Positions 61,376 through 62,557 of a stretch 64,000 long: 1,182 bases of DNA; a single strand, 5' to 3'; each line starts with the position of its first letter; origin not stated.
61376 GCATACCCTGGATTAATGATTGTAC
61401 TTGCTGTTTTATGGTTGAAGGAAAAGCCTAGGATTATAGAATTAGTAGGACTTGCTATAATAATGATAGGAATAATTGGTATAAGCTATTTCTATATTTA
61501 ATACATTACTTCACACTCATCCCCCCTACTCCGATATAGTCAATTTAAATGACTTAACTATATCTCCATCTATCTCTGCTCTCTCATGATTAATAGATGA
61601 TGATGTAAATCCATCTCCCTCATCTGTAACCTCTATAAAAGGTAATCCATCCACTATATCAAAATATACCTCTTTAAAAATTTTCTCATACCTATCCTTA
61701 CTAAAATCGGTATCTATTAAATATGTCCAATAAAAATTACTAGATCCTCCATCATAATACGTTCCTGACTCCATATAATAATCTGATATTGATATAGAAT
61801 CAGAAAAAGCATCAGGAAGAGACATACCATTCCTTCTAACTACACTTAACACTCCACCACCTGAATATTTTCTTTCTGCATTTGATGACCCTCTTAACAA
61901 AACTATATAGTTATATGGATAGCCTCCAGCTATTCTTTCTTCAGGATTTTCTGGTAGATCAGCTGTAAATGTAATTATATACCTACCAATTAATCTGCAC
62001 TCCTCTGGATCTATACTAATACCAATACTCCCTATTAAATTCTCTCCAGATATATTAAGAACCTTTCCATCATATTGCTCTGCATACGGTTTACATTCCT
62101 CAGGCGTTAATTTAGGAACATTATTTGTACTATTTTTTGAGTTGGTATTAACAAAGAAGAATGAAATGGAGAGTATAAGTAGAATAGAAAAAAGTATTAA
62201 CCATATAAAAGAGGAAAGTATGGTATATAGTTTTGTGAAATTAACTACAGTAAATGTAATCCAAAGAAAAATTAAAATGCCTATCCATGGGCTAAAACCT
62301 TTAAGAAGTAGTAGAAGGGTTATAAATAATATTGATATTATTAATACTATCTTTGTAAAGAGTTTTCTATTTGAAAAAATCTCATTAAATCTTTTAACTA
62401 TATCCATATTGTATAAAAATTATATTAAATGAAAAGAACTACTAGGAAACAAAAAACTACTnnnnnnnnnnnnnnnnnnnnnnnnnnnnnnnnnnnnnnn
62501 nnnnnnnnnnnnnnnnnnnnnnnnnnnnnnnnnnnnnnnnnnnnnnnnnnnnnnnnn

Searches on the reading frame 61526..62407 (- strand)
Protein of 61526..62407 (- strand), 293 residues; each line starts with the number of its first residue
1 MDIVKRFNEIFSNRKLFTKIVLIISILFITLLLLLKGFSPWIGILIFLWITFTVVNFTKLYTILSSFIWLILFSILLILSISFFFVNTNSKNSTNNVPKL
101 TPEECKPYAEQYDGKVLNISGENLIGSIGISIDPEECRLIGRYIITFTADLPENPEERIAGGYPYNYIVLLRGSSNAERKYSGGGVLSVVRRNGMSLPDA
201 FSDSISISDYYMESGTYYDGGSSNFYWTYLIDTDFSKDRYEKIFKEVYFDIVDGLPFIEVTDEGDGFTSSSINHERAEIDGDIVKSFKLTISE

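Call 69: find_encoding_contigs(protein=window:61526-62407:-, flank=10000, max_places=1)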
Protein window:61526-62407:- (293 aa): 16 contigs read that carry it; 1 place shown.
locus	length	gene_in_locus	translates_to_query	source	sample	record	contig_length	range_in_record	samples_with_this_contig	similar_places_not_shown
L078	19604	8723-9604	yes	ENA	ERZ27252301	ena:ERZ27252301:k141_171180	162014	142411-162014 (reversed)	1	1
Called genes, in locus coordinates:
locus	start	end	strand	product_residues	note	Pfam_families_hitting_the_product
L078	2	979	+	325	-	?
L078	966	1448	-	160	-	PF00258:Flavodoxin_1 (weak), PF12641:Flavodoxin_3 (faint)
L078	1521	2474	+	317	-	-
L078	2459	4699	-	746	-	PF13365:Trypsin_2, PF00089:Trypsin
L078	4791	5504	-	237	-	-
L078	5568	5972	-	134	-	-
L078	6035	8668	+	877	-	PF07581:Glug (faint), PF13287:Fn3_assoc (weak), PF13290:CHB_HEX_C_1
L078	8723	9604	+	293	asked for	-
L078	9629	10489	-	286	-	PF00892:EamA, PF03151:TPT (faint), PF00892:EamA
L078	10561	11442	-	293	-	PF01261:AP_endonuc_2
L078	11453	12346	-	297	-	PF00884:Sulfatase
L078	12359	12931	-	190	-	-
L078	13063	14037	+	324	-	-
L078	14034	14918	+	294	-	PF08501:Shikimate_dh_N, PF01488:Shikimate_DH (weak), PF18317:SDH_C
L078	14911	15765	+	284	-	PF01261:AP_endonuc_2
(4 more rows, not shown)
